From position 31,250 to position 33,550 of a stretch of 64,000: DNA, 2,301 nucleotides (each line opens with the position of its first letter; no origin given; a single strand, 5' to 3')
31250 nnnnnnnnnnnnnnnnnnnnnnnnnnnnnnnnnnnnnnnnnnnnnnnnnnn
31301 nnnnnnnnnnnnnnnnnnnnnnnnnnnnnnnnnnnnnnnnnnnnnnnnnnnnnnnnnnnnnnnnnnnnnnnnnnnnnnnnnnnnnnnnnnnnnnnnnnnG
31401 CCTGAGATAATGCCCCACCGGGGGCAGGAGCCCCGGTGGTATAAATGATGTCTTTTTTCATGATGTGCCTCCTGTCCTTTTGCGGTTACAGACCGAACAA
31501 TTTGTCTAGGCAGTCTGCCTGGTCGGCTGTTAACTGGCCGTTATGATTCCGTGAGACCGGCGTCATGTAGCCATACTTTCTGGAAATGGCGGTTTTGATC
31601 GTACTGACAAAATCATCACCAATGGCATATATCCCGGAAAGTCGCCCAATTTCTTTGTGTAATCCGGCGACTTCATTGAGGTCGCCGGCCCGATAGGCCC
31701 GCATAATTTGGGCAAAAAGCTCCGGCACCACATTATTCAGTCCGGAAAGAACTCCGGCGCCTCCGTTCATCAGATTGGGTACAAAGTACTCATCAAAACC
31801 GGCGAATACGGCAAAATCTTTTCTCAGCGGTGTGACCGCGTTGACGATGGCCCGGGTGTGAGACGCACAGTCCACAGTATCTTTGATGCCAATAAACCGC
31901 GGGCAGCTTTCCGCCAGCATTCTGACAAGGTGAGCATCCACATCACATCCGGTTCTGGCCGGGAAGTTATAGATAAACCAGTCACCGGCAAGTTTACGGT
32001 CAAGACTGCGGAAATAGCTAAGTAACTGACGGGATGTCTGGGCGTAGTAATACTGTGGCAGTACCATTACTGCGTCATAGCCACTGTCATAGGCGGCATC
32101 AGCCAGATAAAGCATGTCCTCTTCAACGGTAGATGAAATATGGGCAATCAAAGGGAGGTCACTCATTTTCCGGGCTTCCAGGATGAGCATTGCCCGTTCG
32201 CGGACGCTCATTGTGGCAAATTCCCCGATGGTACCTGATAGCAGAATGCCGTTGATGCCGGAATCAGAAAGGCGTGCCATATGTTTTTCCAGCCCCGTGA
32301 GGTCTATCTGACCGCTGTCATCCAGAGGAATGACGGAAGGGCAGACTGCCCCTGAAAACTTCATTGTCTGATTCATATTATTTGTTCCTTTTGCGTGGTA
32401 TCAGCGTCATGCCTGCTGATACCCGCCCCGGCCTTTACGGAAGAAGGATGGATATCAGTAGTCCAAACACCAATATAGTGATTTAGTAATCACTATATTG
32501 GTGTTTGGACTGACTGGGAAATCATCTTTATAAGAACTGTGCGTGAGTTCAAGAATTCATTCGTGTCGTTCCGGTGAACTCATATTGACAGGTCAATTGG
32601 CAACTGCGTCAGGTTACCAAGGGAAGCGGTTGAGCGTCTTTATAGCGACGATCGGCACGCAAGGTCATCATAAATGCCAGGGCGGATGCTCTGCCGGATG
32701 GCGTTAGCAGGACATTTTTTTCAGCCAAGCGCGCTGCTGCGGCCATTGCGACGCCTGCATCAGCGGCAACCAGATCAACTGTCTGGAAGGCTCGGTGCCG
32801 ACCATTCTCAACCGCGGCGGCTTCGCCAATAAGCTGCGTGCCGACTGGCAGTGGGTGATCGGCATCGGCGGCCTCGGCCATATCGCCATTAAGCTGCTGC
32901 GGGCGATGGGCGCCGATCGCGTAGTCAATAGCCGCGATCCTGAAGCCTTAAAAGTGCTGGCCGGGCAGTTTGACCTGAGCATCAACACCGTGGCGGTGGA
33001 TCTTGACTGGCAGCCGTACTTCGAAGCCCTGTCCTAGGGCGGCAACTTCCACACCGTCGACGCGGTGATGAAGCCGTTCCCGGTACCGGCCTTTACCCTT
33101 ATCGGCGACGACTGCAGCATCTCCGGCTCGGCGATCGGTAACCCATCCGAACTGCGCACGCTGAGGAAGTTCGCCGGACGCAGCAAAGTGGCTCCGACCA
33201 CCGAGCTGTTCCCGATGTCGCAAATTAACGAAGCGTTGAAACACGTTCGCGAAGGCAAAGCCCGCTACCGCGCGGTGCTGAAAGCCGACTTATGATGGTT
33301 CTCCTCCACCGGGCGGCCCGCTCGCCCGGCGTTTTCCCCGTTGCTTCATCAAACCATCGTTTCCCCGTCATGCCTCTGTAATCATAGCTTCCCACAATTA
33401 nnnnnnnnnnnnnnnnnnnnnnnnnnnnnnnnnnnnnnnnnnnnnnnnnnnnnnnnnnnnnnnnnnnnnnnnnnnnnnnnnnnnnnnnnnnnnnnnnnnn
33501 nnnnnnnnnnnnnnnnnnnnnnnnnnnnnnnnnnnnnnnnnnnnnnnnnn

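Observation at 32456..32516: Perfect 23-bp-arm palindrome upstream of the DapA-family gene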

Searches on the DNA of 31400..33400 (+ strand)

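Call 5: search_dna_similar(query=window:31400-33400:+, collection=plasmids, mode=near, max_rows=25)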
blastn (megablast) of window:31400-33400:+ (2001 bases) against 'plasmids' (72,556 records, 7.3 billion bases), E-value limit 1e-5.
Records with a match: 219; places in all: 230; records where one place covers at least 80% of the query: 193.
Best place of each record, by identity: >=99% 215; 95-99% 1; 90-95% 3.
By first word of the organism name: Escherichia 208; Salmonella 3; Klebsiella 3; Shigella 2; uncultured 1; Citrobacter 1; Enterobacter 1.
By predicted mobility (MOB-suite, as given by PLSDB): conjugative 187; non-mobilizable 20; mobilizable 12.
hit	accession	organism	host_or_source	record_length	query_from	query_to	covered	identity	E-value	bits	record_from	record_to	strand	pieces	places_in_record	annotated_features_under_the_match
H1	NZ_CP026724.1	Escherichia coli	Homo sapiens,Purified Isolate,feces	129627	1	2001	100%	99.9%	0e+0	3685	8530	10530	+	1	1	dihydrodipicolinate synthase family protein | Rid family detoxifying hydrolase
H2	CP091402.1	Escherichia coli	Homo sapiens,human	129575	1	2001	100%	99.9%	0e+0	3685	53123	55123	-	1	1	dihydrodipicolinate synthase family protein | Rid family detoxifying hydrolase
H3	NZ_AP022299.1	Escherichia coli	-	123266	1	2001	100%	99.9%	0e+0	3685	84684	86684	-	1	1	dihydrodipicolinate synthase family protein | Rid family detoxifying hydrolase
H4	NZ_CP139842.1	Escherichia coli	Homo sapiens,cell culture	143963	1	2001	100%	99.9%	0e+0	3683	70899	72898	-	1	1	Rid family detoxifying hydrolase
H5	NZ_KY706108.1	Escherichia coli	blood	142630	1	2001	100%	99.8%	0e+0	3679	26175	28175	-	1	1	dihydrodipicolinate synthase family protein | Rid family detoxifying hydrolase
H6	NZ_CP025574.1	Escherichia coli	Homo sapiens,Bacterial isolate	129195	1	2001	100%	99.8%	0e+0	3674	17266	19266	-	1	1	dihydrodipicolinate synthase family protein | Rid family detoxifying hydrolase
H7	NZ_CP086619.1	Escherichia coli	Homo sapiens,Chromosome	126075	1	2001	100%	99.8%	0e+0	3674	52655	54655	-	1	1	dihydrodipicolinate synthase family protein | Rid family detoxifying hydrolase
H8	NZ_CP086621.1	Escherichia coli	Homo sapiens,Chromosome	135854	1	2001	100%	99.8%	0e+0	3674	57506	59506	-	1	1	dihydrodipicolinate synthase family protein | Rid family detoxifying hydrolase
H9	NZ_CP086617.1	Escherichia coli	Homo sapiens,Chromosome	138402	1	2001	100%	99.8%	0e+0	3674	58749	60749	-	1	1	dihydrodipicolinate synthase family protein | Rid family detoxifying hydrolase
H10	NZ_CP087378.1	Escherichia coli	Homo sapiens,Chromosome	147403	1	2001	100%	99.8%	0e+0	3674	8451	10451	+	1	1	dihydrodipicolinate synthase family protein | Rid family detoxifying hydrolase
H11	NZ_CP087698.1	Escherichia coli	Homo sapiens,Plasmid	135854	1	2001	100%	99.8%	0e+0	3674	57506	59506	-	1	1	dihydrodipicolinate synthase family protein | Rid family detoxifying hydrolase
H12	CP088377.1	Escherichia coli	Homo sapiens,blood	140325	1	2001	100%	99.8%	0e+0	3674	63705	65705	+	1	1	dihydrodipicolinate synthase family protein | Rid family detoxifying hydrolase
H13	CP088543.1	Escherichia coli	Homo sapiens,blood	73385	1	2001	100%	99.8%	0e+0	3674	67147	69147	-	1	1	dihydrodipicolinate synthase family protein | Rid family detoxifying hydrolase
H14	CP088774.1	Escherichia coli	Homo sapiens,blood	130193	1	2001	100%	99.8%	0e+0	3674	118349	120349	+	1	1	dihydrodipicolinate synthase family protein | Rid family detoxifying hydrolase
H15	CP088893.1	Escherichia coli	Homo sapiens,blood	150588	1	2001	100%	99.8%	0e+0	3674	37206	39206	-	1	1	dihydrodipicolinate synthase family protein | Rid family detoxifying hydrolase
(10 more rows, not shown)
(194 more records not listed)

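Call 6: search_dna_similar(query=window:31400-33400:+, collection=ecoli_genomes, mode=near, max_rows=25)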
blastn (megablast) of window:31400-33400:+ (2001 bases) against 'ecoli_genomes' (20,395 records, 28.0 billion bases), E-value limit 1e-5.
Records with a match: 453; places in all: 462; records where one place covers at least 80% of the query: 185.
Genomes with a match: 451 of 5426; with a place that covers at least 80% of the query: 185. Places per genome that has any: lowest 1, median 1, highest 3. On chromosomes: 231 places; on plasmids: 231.
Best place of each record, by identity: >=99% 222; 95-99% 44; 90-95% 186; 80-90% 1.
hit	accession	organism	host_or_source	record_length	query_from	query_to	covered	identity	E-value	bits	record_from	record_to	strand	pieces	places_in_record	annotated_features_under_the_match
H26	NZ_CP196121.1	Escherichia coli strain B19695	Homo sapiens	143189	1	2001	100%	100.0%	0e+0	3696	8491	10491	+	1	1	dihydrodipicolinate synthase family protein | zinc-binding dehydrogenase | hypothetical protein | Rid family detoxifying hydrolase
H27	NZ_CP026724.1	Escherichia coli strain 266917_2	Homo sapiens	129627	1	2001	100%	99.9%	0e+0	3685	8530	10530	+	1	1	dihydrodipicolinate synthase family protein | zinc-binding dehydrogenase | hypothetical protein | Rid family detoxifying hydrolase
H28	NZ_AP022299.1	Escherichia coli strain BEC1-S17-ESBL-09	-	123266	1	2001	100%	99.9%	0e+0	3685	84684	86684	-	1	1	dihydrodipicolinate synthase family protein | zinc-binding dehydrogenase | hypothetical protein | Rid family detoxifying hydrolase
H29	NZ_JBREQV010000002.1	Escherichia coli strain 300444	Homo sapiens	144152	1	2001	100%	99.9%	0e+0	3685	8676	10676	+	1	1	dihydrodipicolinate synthase family protein | zinc-binding dehydrogenase | hypothetical protein | Rid family detoxifying hydrolase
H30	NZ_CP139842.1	Escherichia coli strain Nord58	Homo sapiens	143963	1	2001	100%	99.9%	0e+0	3683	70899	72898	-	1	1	dihydrodipicolinate synthase family protein | zinc-binding dehydrogenase | hypothetical protein | Rid family detoxifying hydrolase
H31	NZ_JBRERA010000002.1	Escherichia coli strain 200112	Homo sapiens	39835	1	2001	100%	99.8%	0e+0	3679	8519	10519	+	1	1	dihydrodipicolinate synthase family protein | zinc-binding dehydrogenase | hypothetical protein | Rid family detoxifying hydrolase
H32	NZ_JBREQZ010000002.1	Escherichia coli strain 200164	Homo sapiens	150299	1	2001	100%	99.8%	0e+0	3679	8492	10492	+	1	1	dihydrodipicolinate synthase family protein | zinc-binding dehydrogenase | hypothetical protein | Rid family detoxifying hydrolase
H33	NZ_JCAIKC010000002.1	Escherichia coli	Homo sapiens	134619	1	2001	100%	99.8%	0e+0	3679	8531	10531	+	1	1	dihydrodipicolinate synthase family protein | zinc-binding dehydrogenase | hypothetical protein | Rid family detoxifying hydrolase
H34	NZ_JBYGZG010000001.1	Escherichia coli strain FCI23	Homo sapiens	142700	1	2001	100%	99.8%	0e+0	3679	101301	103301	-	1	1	dihydrodipicolinate synthase family protein | zinc-binding dehydrogenase | hypothetical protein | Rid family detoxifying hydrolase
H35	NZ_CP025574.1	Escherichia coli strain E-1246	Homo sapiens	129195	1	2001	100%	99.8%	0e+0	3674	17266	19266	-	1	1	dihydrodipicolinate synthase family protein | zinc-binding dehydrogenase | hypothetical protein | Rid family detoxifying hydrolase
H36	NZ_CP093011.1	Escherichia coli strain 131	Homo sapiens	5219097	1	2001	100%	99.8%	0e+0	3674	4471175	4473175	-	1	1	dihydrodipicolinate synthase family protein | zinc-binding dehydrogenase | hypothetical protein | Rid family detoxifying hydrolase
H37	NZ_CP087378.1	Escherichia coli strain RIVM_C019217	Homo sapiens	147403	1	2001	100%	99.8%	0e+0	3674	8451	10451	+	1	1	dihydrodipicolinate synthase family protein | zinc-binding dehydrogenase | hypothetical protein | Rid family detoxifying hydrolase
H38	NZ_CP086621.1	Escherichia coli strain RIVM_C039205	Homo sapiens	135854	1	2001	100%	99.8%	0e+0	3674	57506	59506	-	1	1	dihydrodipicolinate synthase family protein | zinc-binding dehydrogenase | hypothetical protein | Rid family detoxifying hydrolase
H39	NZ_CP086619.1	Escherichia coli strain RIVM_C039227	Homo sapiens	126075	1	2001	100%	99.8%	0e+0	3674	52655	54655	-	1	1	dihydrodipicolinate synthase family protein | zinc-binding dehydrogenase | hypothetical protein | Rid family detoxifying hydrolase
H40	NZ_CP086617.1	Escherichia coli strain RIVM_C039629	Homo sapiens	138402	1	2001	100%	99.8%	0e+0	3674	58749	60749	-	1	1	dihydrodipicolinate synthase family protein | zinc-binding dehydrogenase | hypothetical protein | Rid family detoxifying hydrolase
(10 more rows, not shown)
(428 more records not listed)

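Call 7: get_annotated_region(hit=H26, flank=8000)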
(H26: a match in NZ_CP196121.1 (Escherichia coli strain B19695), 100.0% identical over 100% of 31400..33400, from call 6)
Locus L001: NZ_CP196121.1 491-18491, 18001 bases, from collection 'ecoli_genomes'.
description: Escherichia coli strain B19695 plasmid unnamed1, complete sequence
organism: Escherichia coli strain B19695 (NCBI taxid 562)
replicon: plasmid unnamed1; assembly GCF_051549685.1
host: Homo sapiens; source: missing; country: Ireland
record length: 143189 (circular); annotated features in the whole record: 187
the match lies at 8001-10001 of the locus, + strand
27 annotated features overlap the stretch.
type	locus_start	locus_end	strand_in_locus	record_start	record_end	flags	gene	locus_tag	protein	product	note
CDS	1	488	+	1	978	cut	-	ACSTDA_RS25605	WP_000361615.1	RepB family plasmid replication initiator protein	-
CDS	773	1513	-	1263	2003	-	-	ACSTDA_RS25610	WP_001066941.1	tyrosine-type recombinase/integrase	-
CDS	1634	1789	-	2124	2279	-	-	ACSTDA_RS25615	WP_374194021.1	transcriptional regulator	-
CDS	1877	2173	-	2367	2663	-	-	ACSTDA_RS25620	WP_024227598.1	type II toxin-antitoxin system RelE/ParE family toxin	-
CDS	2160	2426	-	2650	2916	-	-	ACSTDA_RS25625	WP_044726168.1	type II toxin-antitoxin system ParD family antitoxin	-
CDS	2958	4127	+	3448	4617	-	-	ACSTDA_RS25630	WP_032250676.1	hypothetical protein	-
CDS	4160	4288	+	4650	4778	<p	-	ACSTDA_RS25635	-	IS481 family transposase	incomplete; partial in the middle of a contig; missing N-terminus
CDS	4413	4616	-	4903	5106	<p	-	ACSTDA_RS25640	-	hypothetical protein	incomplete; partial in the middle of a contig; missing C-terminus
CDS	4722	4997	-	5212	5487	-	-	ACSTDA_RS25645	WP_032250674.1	type II toxin-antitoxin system RelE/ParE family toxin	-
CDS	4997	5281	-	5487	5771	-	-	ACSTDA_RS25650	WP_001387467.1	CopG family ribbon-helix-helix protein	-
CDS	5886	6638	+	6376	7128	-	-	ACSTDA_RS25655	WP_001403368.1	IclR family transcriptional regulator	-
CDS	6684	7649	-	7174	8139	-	kdgT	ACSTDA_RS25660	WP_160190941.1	2-keto-3-deoxygluconate transporter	-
CDS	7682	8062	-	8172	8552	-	-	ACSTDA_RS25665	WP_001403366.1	Rid family detoxifying hydrolase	-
CDS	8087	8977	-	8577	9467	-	-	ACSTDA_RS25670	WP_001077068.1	dihydrodipicolinate synthase family protein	-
CDS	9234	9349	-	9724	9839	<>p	-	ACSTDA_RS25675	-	hypothetical protein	frameshifted; incomplete; partial in the middle of a contig; missing N-terminus and C-terminus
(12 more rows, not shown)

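Call 8: search_dna_similar(query=window:32377-32620:+, collection=ecoli_genomes, mode=distant, max_rows=40, rows=spread)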
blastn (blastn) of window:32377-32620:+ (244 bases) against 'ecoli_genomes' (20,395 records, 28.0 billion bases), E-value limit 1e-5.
Records with a match: 191; places in all: 384; records where one place covers at least 80% of the query: 191.
Genomes with a match: 191 of 5426; with a place that covers at least 80% of the query: 191. Places per genome that has any: lowest 1, median 2, highest 4. On chromosomes: 4 places; on plasmids: 380.
Best place of each record, by identity: >=99% 163; 95-99% 27; 90-95% 1.
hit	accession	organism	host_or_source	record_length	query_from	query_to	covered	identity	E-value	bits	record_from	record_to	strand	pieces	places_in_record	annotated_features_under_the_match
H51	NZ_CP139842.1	Escherichia coli strain Nord58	Homo sapiens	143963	1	244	100%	100.0%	8e-121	441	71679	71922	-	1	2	none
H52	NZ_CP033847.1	Escherichia coli strain FDAARGOS_497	Homo sapiens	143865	1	244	100%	99.2%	4e-118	432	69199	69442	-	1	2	none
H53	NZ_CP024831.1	Escherichia coli strain CREC-532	Homo sapiens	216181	1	244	100%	99.2%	4e-118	432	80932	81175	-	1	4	none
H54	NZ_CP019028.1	Escherichia coli strain Ecol_881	Homo sapiens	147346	1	244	100%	99.2%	4e-118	432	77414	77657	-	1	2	none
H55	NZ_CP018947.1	Escherichia coli strain Ecol_224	Homo sapiens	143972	1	244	100%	99.2%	4e-118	432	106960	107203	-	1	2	none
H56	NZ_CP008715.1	Escherichia coli strain ST648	Homo sapiens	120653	1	244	100%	99.2%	4e-118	432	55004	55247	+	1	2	none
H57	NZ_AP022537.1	Escherichia coli strain THO-008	Homo sapiens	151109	1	244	100%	99.2%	4e-118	432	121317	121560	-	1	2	none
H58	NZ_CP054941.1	Escherichia coli strain MS6192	Homo sapiens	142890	1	244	100%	99.2%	4e-118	432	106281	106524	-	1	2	none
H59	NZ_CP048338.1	Escherichia coli strain 142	environment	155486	1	244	100%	99.2%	4e-118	432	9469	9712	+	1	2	none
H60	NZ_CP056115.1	Escherichia coli strain Ec394-330266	Homo sapiens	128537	1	244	100%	99.2%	4e-118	432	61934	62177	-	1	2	none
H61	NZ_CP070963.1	Escherichia coli strain K-12 J53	missing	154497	1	244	100%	99.2%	4e-118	432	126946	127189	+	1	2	none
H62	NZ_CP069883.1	Escherichia coli strain FDAARGOS_1289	Homo sapiens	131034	1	244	100%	99.2%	4e-118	432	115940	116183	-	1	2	none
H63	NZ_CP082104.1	Escherichia coli strain MS15046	Homo sapiens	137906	1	244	100%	99.2%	4e-118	432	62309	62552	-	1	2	none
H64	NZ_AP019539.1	Escherichia coli strain THO-008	Homo sapiens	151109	1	244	100%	99.2%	4e-118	432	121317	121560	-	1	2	none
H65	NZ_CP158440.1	Escherichia coli strain S115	Homo sapiens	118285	1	244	100%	99.2%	4e-118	432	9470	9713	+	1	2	none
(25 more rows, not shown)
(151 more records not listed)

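Call 9: search_dna_similar(query=window:31400-33400:+, collection=ecoli_genomes, mode=near, max_rows=30, rows=spread)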
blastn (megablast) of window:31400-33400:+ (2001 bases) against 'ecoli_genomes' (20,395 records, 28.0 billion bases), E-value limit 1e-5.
Records with a match: 453; places in all: 462; records where one place covers at least 80% of the query: 185.
Genomes with a match: 451 of 5426; with a place that covers at least 80% of the query: 185. Places per genome that has any: lowest 1, median 1, highest 3. On chromosomes: 231 places; on plasmids: 231.
Best place of each record, by identity: >=99% 222; 95-99% 44; 90-95% 186; 80-90% 1.
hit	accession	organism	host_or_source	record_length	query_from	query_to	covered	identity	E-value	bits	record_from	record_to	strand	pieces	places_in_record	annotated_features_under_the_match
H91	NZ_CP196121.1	Escherichia coli strain B19695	Homo sapiens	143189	1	2001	100%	100.0%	0e+0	3696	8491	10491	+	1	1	dihydrodipicolinate synthase family protein | zinc-binding dehydrogenase | hypothetical protein | Rid family detoxifying hydrolase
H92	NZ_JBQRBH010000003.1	Escherichia coli strain MMC-J-0078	Homo sapiens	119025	1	2001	100%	99.8%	0e+0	3674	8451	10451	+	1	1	dihydrodipicolinate synthase family protein | zinc-binding dehydrogenase | hypothetical protein | Rid family detoxifying hydrolase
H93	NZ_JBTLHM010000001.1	Escherichia coli strain 1424KP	Homo sapiens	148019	1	2001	100%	99.8%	0e+0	3674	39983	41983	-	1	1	dihydrodipicolinate synthase family protein | zinc-binding dehydrogenase | hypothetical protein | Rid family detoxifying hydrolase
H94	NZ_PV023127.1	Escherichia coli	Homo sapiens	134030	1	2001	100%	99.6%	0e+0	3651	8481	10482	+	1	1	dihydrodipicolinate synthase family protein | zinc-binding dehydrogenase | hypothetical protein | Rid family detoxifying hydrolase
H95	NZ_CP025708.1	Escherichia coli strain YDC107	Homo sapiens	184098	1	2001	97%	99.7%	0e+0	3540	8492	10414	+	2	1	dihydrodipicolinate synthase family protein | zinc-binding dehydrogenase | hypothetical protein | Rid family detoxifying hydrolase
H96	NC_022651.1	Escherichia coli JJ1886 strain JJ1886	-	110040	1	2001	97%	99.7%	0e+0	3540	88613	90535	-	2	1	dihydrodipicolinate synthase family protein | zinc-binding dehydrogenase | hypothetical protein | Rid family detoxifying hydrolase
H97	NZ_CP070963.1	Escherichia coli strain K-12 J53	missing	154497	1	2001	97%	99.7%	0e+0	3540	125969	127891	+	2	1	dihydrodipicolinate synthase family protein | zinc-binding dehydrogenase | hypothetical protein | Rid family detoxifying hydrolase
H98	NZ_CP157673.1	Escherichia coli strain ST-131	Homo sapiens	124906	1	2001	97%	99.7%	0e+0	3540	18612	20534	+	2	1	dihydrodipicolinate synthase family protein | zinc-binding dehydrogenase | hypothetical protein | Rid family detoxifying hydrolase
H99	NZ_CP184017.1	Escherichia coli strain 1380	Homo sapiens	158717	1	2001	97%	99.7%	0e+0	3540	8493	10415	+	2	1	dihydrodipicolinate synthase family protein | zinc-binding dehydrogenase | hypothetical protein | Rid family detoxifying hydrolase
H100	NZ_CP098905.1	Escherichia coli strain CUVET19-1396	Canis lupus familiaris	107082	1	2001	97%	99.7%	0e+0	3540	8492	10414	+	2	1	dihydrodipicolinate synthase family protein | zinc-binding dehydrogenase | hypothetical protein | Rid family detoxifying hydrolase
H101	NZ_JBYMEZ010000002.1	Escherichia coli strain 22270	Homo sapiens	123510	1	2001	97%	99.7%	0e+0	3540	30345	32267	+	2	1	dihydrodipicolinate synthase family protein | zinc-binding dehydrogenase | hypothetical protein | Rid family detoxifying hydrolase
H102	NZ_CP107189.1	Escherichia coli strain R2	human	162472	1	2001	97%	99.7%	0e+0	3534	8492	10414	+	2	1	dihydrodipicolinate synthase family protein | zinc-binding dehydrogenase | hypothetical protein | Rid family detoxifying hydrolase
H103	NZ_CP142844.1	Escherichia coli strain SX45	Sheep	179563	471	2001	73%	99.7%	0e+0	2672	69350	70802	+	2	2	dihydrodipicolinate synthase family protein | zinc-binding dehydrogenase | hypothetical protein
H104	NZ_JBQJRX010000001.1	Escherichia coli strain 2020S05-013-18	not applicable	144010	1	767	38%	100.0%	0e+0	1417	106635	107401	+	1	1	dihydrodipicolinate synthase family protein | Rid family detoxifying hydrolase | carbohydrate ABC transporter permease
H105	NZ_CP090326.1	Escherichia coli strain ECO12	Homo sapiens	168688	1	478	24%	100.0%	0e+0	883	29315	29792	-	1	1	dihydrodipicolinate synthase family protein | Rid family detoxifying hydrolase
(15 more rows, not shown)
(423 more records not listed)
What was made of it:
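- Checked: The first foreign fragment, a pglZ piece, starts at about 32633 (call 9).
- The region is a mosaic: a pglZ fragment, a Zn-ADH pseudogene and IS remnants lie nearby (calls 7, 9).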
